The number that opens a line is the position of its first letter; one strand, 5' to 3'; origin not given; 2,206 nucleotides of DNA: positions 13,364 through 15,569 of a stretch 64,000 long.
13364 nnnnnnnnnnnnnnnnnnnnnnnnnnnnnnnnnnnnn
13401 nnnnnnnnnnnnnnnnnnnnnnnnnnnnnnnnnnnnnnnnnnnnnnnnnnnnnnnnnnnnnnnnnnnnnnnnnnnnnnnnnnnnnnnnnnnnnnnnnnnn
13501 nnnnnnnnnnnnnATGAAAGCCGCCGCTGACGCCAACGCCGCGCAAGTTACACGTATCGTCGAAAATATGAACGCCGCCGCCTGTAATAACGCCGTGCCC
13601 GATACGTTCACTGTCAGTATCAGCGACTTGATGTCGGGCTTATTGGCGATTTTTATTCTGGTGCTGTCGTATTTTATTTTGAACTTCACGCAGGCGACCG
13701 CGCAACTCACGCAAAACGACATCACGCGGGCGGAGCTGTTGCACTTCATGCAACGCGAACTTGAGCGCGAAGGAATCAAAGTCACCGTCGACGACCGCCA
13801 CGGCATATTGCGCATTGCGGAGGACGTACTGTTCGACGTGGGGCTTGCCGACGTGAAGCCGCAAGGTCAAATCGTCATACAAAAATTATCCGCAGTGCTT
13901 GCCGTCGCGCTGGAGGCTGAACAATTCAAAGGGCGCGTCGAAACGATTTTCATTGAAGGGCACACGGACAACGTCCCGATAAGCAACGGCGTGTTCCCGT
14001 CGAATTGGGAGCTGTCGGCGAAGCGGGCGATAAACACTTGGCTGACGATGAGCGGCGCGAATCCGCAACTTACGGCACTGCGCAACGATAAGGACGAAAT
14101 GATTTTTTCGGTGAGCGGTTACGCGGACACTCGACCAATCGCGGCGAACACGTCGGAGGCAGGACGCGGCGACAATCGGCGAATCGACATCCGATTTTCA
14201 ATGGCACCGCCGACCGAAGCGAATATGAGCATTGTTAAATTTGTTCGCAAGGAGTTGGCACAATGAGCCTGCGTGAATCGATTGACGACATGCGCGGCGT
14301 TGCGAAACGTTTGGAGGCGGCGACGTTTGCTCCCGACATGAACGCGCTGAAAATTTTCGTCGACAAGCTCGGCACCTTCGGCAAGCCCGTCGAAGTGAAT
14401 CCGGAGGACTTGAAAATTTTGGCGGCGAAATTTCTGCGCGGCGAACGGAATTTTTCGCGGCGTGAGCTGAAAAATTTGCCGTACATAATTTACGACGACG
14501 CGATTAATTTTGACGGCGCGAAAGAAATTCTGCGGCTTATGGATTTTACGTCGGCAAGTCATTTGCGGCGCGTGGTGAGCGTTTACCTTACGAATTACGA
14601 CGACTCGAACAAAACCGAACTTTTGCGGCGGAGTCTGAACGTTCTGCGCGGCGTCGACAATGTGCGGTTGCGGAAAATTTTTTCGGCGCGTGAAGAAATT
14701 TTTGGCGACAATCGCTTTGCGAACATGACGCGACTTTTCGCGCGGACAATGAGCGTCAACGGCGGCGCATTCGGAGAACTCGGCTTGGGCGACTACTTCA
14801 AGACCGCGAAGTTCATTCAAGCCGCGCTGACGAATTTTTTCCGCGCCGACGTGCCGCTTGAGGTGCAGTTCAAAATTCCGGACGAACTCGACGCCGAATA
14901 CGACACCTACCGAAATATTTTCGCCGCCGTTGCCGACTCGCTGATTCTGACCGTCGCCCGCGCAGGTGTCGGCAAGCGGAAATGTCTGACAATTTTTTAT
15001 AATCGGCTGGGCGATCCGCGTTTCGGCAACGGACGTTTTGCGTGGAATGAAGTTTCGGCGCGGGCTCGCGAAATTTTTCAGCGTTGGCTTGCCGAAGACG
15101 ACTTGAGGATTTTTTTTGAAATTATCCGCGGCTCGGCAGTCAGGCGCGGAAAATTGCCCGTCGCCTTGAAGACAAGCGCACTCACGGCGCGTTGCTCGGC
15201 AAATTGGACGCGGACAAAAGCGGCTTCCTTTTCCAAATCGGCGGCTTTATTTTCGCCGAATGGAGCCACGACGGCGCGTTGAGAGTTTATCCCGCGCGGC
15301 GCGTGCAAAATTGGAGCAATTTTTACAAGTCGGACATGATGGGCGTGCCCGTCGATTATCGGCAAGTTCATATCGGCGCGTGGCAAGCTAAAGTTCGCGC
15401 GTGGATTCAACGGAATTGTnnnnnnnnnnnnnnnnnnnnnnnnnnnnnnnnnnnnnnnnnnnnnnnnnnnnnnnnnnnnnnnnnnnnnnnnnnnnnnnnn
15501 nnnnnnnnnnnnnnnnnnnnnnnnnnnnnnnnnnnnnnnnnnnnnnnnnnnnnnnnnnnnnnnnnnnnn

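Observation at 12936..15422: Decayed or minimal Zorya-like locus (zorA stub, zorB, frameshifted EH-signature zorC, no zorD) coupled to an orphan histidine kinase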

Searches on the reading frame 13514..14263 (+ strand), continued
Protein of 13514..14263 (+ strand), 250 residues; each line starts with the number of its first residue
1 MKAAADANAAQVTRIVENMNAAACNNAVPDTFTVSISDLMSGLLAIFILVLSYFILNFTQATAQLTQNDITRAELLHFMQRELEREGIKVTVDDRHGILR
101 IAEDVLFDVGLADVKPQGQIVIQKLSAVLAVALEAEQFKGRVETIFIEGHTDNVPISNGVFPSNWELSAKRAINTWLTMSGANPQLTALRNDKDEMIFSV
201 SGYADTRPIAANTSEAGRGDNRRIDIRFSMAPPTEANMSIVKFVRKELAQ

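Call 51: find_related_loci(query=L008:1223-1924:+, collection=metagenome_contigs, flank=7000)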
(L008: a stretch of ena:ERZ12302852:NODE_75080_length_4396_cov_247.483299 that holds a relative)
Query L008:1223-1924:+ (234 aa) in metagenome_contigs; peptide patterns used: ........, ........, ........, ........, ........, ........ (x = any residue, [..] = any of these).
597 stretches matched a pattern (row limit reached: there are more); 458 encode a relative of the query (tblastn E <= 1e-3); the best 80 are kept; 80 distinct loci.
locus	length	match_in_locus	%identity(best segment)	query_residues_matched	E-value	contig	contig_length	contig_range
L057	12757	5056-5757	80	1-234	4e-126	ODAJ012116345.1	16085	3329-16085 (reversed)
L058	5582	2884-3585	82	1-234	9e-122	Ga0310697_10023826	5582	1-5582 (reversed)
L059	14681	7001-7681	79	6-234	7e-120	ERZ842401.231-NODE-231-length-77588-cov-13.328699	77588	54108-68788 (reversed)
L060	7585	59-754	69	1-232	3e-110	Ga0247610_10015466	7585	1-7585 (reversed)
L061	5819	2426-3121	66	1-232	3e-107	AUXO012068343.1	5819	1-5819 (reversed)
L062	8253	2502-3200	65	1-233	2e-106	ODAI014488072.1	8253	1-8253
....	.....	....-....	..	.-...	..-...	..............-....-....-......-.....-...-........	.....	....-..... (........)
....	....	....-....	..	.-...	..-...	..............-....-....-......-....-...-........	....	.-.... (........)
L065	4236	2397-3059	65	12-232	1e-100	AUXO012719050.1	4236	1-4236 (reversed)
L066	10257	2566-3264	63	2-234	2e-99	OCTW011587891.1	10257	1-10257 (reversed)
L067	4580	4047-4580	65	12-189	1e-78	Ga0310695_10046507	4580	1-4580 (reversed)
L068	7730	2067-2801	51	14-234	1e-76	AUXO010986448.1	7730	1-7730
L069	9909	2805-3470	55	1-218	2e-74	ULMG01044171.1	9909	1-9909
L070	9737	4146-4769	55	14-221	8e-74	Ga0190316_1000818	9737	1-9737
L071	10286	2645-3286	52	8-221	2e-72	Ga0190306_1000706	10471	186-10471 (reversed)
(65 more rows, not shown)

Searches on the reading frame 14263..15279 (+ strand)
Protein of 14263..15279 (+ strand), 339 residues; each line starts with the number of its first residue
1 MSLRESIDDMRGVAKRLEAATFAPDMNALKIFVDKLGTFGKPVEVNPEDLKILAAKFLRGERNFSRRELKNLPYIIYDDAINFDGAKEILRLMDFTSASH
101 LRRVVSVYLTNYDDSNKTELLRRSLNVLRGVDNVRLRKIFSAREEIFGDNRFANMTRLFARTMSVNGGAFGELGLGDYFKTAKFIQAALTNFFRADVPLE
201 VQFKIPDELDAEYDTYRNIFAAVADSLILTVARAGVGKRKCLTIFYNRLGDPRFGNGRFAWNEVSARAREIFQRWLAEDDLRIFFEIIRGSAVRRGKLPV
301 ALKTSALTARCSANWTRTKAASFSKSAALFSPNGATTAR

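Call 5: search_protein_families(library=pfam, max_evalue=1, proteins=[window:14263-15279:+])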
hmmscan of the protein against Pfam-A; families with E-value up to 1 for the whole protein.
seq(339 aa): 2 families
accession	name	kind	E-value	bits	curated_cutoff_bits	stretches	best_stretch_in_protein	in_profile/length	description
PF15611.11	EH_Signature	-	7.2e-13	49.1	27.5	1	40-291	16-280/423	EH_Signature domain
PF05136.18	Phage_portal_2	-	0.063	12.9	32.9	1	146-266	93-191/354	Phage portal protein, lambda family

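Call 6: search_protein_families(library=padloc, max_evalue=1, proteins=[window:14263-15279:+])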
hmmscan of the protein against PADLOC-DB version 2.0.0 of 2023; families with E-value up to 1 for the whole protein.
seq(339 aa): 9 families
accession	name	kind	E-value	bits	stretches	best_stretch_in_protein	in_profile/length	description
PDLC00622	ZorC1|ZorC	-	1e-10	39.1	1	60-295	63-327/462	EH signature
PDLC00621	ZorC1|ZorC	-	7.1e-09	33.4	1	1-291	2-318/467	EH signature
PDLC00619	ZorC1|ZorC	-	3e-07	27.6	1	247-289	263-304/437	EH signature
PDLC00626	ZorC1|ZorC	-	4.1e-05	21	1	222-289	237-304/458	EH signature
PDLC00616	ZorC1|ZorC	-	6.4e-05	19.8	1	259-291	301-333/575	EH signature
PDLC00620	ZorC1|ZorC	-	0.0004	17.5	1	171-289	139-274/432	EH signature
PDLC00617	ZorC1|ZorC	-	0.01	13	1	247-288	258-303/483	EH signature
PDLC00624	ZorC1|ZorC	-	0.021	11.7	1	260-292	296-329/560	EH signature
PDLC00614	ZorC1|ZorC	-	0.021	11.6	1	218-292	253-325/465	EH signature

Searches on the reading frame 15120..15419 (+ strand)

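Call 5: search_protein_families(library=pfam, max_evalue=1, proteins=[window:15120-15419:+])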
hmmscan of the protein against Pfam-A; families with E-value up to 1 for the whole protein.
seq(100 aa): 1 family
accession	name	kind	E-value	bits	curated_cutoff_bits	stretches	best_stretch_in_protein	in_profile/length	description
PF15611.11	EH_Signature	-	7.8e-09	35.7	27.5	1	5-95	309-423/423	EH_Signature domain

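Call 6: search_protein_families(library=padloc, max_evalue=1, proteins=[window:15120-15419:+])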
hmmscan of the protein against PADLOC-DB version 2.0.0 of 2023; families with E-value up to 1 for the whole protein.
seq(100 aa): 5 families
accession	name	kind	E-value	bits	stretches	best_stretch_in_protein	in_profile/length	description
PDLC00622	ZorC1|ZorC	-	3.1e-14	50.7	1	5-99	352-454/462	EH signature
PDLC00621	ZorC1|ZorC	-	9.8e-08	29.6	1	7-99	355-457/467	EH signature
PDLC00620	ZorC1|ZorC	-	4.4e-05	20.7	1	5-63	306-367/432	EH signature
PDLC00626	ZorC1|ZorC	-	0.0016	15.7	1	28-72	362-406/458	EH signature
PDLC00616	ZorC1|ZorC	-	0.008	12.9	1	19-89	380-459/575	EH signature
